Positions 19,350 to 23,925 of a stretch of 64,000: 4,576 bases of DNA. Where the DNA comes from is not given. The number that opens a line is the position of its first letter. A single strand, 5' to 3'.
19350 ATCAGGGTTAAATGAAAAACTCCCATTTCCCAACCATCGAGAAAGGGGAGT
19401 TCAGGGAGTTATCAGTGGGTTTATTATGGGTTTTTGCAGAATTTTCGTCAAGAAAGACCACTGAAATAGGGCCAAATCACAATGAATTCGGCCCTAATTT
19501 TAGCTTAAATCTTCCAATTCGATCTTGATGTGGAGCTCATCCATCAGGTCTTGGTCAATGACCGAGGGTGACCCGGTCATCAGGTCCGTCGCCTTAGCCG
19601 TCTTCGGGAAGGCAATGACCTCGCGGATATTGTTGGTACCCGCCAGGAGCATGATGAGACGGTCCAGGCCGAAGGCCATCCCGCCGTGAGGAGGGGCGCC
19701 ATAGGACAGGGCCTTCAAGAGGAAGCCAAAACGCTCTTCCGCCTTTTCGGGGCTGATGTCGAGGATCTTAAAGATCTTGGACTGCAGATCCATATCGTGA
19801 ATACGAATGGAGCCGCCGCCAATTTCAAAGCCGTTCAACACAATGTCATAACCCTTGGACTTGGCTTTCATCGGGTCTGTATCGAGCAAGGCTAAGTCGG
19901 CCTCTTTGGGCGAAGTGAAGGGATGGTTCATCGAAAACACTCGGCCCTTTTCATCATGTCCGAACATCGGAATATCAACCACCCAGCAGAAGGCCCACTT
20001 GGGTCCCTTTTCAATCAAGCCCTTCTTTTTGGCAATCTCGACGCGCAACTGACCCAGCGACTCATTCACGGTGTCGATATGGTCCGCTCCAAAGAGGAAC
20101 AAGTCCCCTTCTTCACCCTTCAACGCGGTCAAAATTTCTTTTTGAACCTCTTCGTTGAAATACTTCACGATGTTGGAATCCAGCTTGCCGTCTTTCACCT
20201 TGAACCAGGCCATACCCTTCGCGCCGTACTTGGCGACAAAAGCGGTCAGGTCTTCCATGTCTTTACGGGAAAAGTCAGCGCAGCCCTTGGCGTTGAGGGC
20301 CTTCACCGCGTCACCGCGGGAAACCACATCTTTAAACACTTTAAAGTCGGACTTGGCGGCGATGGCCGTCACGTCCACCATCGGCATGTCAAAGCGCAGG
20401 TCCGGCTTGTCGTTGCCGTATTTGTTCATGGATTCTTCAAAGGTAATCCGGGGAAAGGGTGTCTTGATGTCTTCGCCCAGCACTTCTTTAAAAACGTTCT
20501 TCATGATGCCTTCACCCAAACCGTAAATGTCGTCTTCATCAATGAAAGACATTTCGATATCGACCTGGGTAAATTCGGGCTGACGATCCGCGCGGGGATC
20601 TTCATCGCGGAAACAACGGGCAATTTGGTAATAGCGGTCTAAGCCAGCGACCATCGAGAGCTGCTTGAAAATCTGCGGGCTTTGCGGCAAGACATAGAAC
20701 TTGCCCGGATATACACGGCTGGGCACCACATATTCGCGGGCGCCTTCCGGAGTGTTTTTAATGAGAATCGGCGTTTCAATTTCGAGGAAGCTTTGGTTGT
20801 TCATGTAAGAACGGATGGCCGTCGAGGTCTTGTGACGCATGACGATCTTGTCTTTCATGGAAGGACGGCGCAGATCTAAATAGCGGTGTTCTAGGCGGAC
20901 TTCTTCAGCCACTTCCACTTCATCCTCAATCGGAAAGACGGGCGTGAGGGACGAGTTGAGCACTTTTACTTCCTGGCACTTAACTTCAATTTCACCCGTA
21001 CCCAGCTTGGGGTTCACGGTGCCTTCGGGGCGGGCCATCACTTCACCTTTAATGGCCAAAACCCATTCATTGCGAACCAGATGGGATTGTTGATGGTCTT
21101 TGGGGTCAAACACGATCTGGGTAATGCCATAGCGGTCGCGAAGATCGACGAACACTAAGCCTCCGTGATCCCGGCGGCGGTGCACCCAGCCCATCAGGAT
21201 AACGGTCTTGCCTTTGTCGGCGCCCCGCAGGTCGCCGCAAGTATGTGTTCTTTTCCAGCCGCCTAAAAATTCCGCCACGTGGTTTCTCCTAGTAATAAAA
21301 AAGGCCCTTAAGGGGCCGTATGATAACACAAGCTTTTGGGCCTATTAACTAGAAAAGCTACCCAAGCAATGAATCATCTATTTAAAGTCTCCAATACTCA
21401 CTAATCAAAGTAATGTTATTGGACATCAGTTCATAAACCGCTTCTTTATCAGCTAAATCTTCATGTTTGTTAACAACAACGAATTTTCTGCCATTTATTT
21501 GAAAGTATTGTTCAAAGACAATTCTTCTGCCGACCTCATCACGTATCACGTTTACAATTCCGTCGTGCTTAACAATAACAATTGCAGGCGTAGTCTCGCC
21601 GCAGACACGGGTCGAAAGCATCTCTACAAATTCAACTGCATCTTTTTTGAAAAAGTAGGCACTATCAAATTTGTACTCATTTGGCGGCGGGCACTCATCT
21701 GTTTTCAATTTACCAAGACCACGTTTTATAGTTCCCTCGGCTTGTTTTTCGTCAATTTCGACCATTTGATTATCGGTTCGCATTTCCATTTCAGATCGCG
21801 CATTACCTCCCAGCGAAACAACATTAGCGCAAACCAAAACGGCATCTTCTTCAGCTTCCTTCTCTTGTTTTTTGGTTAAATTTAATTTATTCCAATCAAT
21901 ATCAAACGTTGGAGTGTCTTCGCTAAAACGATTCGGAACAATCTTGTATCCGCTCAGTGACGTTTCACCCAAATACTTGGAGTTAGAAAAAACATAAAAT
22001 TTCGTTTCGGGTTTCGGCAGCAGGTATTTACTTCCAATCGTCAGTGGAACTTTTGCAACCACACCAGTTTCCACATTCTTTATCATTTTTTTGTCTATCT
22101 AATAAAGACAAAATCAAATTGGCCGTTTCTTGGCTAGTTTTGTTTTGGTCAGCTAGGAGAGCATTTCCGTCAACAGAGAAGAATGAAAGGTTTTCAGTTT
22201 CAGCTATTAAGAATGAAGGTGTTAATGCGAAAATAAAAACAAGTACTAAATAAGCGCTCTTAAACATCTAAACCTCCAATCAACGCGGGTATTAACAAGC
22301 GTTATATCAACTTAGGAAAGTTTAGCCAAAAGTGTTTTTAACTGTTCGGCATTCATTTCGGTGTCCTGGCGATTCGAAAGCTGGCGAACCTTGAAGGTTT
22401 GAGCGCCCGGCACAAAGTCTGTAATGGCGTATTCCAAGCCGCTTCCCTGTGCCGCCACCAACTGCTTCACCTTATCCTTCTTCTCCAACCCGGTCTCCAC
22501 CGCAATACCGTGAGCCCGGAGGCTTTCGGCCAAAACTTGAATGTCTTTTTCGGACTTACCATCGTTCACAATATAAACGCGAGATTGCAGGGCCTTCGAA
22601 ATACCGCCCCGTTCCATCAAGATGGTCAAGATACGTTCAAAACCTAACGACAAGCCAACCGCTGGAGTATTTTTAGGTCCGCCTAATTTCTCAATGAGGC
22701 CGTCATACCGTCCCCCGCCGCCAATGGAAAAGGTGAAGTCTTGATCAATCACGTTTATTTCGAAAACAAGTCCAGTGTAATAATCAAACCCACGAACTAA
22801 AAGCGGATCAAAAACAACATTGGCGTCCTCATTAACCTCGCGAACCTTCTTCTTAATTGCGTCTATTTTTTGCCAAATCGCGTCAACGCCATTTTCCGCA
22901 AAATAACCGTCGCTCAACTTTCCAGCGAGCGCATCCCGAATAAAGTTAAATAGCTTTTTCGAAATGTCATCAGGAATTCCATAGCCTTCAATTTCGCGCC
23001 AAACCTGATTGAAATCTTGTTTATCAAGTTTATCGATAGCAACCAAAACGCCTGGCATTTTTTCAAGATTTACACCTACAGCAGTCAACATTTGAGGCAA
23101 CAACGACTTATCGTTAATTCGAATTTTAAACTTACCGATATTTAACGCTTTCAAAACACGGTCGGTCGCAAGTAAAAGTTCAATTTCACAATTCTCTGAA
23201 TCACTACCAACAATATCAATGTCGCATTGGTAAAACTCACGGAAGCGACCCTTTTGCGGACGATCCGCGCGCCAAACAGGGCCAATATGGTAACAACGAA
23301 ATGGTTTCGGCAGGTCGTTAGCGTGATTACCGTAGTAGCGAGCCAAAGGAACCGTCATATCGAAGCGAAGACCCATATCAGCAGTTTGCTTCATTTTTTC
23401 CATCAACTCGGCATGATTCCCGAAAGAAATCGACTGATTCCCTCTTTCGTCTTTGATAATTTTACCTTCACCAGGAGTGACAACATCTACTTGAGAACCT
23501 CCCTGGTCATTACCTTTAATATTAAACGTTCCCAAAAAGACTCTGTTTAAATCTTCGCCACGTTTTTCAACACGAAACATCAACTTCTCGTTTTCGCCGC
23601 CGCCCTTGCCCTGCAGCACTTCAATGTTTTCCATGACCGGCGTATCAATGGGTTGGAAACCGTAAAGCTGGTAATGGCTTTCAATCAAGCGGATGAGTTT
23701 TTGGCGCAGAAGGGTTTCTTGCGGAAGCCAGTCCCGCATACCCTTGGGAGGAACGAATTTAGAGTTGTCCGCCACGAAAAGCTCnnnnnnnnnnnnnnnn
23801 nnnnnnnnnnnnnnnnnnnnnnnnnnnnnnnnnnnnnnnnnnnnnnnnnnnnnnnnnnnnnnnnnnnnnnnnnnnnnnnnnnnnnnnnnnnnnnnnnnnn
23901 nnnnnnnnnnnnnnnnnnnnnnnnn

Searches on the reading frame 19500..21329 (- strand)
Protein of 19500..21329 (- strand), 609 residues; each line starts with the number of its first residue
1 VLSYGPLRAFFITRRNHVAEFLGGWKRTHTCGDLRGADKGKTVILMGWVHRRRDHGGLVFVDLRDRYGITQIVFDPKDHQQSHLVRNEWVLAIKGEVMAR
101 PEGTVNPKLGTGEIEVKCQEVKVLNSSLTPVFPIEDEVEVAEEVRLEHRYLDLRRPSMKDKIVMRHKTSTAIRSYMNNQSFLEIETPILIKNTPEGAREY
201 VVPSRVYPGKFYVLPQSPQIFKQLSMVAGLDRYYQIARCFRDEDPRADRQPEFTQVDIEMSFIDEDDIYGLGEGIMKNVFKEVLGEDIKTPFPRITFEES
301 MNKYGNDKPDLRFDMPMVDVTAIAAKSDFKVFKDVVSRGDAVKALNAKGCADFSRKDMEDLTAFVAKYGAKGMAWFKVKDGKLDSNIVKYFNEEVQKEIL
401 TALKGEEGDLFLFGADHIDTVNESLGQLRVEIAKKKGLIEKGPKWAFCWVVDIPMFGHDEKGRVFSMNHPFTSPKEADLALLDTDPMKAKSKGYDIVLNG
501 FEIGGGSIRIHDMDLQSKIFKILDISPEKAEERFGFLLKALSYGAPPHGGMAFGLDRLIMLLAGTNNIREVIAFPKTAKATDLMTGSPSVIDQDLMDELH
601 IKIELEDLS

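Call 56: search_protein_families(library=pfam, proteins=[window:19500-21329:-], max_evalue=0.00001)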
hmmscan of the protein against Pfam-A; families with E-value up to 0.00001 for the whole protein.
window:19500-21329:- (609 aa): 3 families
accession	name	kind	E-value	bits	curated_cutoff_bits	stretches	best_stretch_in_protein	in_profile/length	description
PF00152.25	tRNA-synt_2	-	2.1e-118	395.3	25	1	142-577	2-307/308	tRNA synthetases class II (D, K and N)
PF02938.19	GAD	-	8e-26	90.6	23.4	1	332-425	1-95/95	GAD domain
PF01336.31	tRNA_anti-codon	-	3.1e-18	65.9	27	1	43-124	1-75/75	OB-fold nucleic acid binding domain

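Call 62: find_homologous_proteins(query=window:19500-21329:-, max_evalue=1e-100)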
Query window:19500-21329:- (609 aa): 7999 proteins with E <= 1e-100 among 8000 candidates; the best 120 are listed.
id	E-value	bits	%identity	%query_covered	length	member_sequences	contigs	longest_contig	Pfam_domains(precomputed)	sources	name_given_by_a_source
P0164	0.0e+0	1280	93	97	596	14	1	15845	PF01336.32,PF02938.20,PF00152.26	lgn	-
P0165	0.0e+0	1236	88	97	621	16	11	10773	PF01409.26,PF01336.32,PF02938.20,PF00152.26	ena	-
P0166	0.0e+0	1208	86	97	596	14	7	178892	PF01409.26,PF01336.32,PF02938.20,PF00152.26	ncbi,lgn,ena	-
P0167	0.0e+0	1203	86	97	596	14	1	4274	PF01409.26,PF01336.32,PF02938.20,PF00152.26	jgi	jgi:aspartyl-tRNA synthetase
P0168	0.0e+0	1200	86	97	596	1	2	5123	PF01409.26,PF01336.32,PF02938.20,PF00152.26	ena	-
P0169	0.0e+0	1191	86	97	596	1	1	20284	PF01409.26,PF01336.32,PF02938.20,PF00152.26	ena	-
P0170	0.0e+0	1190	85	97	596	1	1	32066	PF01409.26,PF01336.32,PF02938.20,PF00152.26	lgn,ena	-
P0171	0.0e+0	1179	85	97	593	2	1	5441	PF01409.26,PF01336.32,PF02938.20,PF00152.26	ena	-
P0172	0.0e+0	1178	86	97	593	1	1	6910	PF01336.32,PF02938.20,PF00152.26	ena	-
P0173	0.0e+0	1164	84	97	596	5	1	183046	PF01409.26,PF01336.32,PF02938.20,PF00152.26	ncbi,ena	-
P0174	0.0e+0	1159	84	97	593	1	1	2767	PF01409.26,PF01336.32,PF02938.20,PF00152.26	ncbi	-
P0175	0.0e+0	1155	83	97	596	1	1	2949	PF01409.26,PF01336.32,PF02938.20,PF00152.26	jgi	jgi:aspartyl-tRNA synthetase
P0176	0.0e+0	1146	82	97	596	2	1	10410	PF01409.26,PF01336.32,PF02938.20,PF00152.26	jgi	-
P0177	0.0e+0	1146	82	97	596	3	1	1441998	PF01336.32,PF02938.20,PF00152.26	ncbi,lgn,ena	-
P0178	0.0e+0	1142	81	97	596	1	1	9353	PF01336.32,PF02938.20,PF00152.26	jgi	jgi:aspartyl-tRNA synthetase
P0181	0.0e+0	1139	83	97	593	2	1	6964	PF01409.26,PF01336.32,PF02938.20,PF00152.26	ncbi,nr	ncbi:MAG TPA: aspartate--tRNA ligase [bacterium]|nr:aspartate--tRNA ligase [bacterium]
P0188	0.0e+0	1069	76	97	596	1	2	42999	PF01409.26,PF01336.32,PF02938.20,PF00152.26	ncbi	-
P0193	0.0e+0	1048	75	97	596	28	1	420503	PF01409.26,PF01336.32,PF02938.20,PF00152.26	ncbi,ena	-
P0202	2.9e-257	873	61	95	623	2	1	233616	PF01336.32,PF02938.20,PF00152.26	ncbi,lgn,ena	-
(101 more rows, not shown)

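Call 64: list_cluster_members(proteins=[P0166, P0173, P0177, P0193, P0188, P0202, P0181])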
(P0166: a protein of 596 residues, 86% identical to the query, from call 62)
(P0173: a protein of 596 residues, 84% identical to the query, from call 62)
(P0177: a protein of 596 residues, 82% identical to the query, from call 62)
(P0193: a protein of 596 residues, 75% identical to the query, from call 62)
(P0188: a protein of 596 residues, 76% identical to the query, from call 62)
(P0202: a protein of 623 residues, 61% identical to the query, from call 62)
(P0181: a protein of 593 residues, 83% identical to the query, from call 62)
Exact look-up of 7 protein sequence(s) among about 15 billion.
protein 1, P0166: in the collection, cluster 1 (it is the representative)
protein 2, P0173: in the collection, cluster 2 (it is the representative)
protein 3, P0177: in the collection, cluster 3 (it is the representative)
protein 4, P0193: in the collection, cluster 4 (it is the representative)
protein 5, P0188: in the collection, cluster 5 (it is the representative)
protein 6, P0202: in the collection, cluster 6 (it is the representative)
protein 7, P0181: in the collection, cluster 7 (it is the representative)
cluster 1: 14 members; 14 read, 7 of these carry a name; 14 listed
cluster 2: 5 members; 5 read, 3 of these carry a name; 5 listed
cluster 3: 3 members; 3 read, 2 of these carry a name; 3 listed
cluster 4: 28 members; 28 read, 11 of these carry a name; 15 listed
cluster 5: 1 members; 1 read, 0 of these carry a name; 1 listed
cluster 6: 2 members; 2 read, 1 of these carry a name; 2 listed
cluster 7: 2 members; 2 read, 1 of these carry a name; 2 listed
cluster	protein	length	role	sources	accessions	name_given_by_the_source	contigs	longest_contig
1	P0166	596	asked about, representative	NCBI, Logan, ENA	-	-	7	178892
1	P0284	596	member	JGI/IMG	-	aspartyl-tRNA synthetase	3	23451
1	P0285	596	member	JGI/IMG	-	aspartyl-tRNA synthetase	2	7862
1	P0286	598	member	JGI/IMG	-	aspartyl-tRNA synthetase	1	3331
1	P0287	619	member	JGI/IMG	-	aspartyl-tRNA synthetase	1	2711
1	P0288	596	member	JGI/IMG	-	aspartyl-tRNA synthetase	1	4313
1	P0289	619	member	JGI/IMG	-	aspartyl-tRNA synthetase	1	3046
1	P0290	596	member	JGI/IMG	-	aspartyl-tRNA synthetase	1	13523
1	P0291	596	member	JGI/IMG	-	-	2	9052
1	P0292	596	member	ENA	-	-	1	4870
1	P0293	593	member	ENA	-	-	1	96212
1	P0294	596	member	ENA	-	-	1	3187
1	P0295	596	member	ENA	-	-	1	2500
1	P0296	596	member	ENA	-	-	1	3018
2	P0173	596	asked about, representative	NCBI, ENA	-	-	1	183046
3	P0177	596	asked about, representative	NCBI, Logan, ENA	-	-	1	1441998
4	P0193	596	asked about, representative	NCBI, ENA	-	-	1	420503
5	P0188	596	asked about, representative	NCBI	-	-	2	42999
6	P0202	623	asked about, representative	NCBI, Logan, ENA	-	-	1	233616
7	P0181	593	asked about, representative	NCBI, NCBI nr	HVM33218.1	MAG TPA: aspartate--tRNA ligase [bacterium] | aspartate--tRNA ligase [bacterium]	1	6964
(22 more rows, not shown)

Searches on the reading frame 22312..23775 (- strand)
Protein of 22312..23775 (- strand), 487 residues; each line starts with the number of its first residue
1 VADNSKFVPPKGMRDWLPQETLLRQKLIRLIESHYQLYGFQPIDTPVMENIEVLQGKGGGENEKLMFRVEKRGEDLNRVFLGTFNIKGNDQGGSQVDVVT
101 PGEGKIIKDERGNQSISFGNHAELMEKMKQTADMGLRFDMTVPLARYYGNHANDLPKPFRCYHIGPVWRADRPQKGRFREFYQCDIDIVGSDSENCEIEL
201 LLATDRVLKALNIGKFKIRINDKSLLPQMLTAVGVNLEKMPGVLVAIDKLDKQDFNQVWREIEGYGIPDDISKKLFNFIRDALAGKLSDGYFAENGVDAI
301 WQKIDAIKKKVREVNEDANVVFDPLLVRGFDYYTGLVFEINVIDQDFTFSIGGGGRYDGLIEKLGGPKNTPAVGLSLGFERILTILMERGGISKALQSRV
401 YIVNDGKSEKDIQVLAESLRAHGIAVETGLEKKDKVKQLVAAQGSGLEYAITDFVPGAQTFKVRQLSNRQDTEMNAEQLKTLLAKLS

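Call 56: search_protein_families(library=pfam, proteins=[window:22312-23775:-], max_evalue=0.00001)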
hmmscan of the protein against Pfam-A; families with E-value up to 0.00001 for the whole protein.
window:22312-23775:- (487 aa): 1 family
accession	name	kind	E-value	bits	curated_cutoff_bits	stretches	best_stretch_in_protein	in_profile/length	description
PF13393.11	tRNA-synt_His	-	1.2e-41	143.4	25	1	130-382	61-308/308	Histidyl-tRNA synthetase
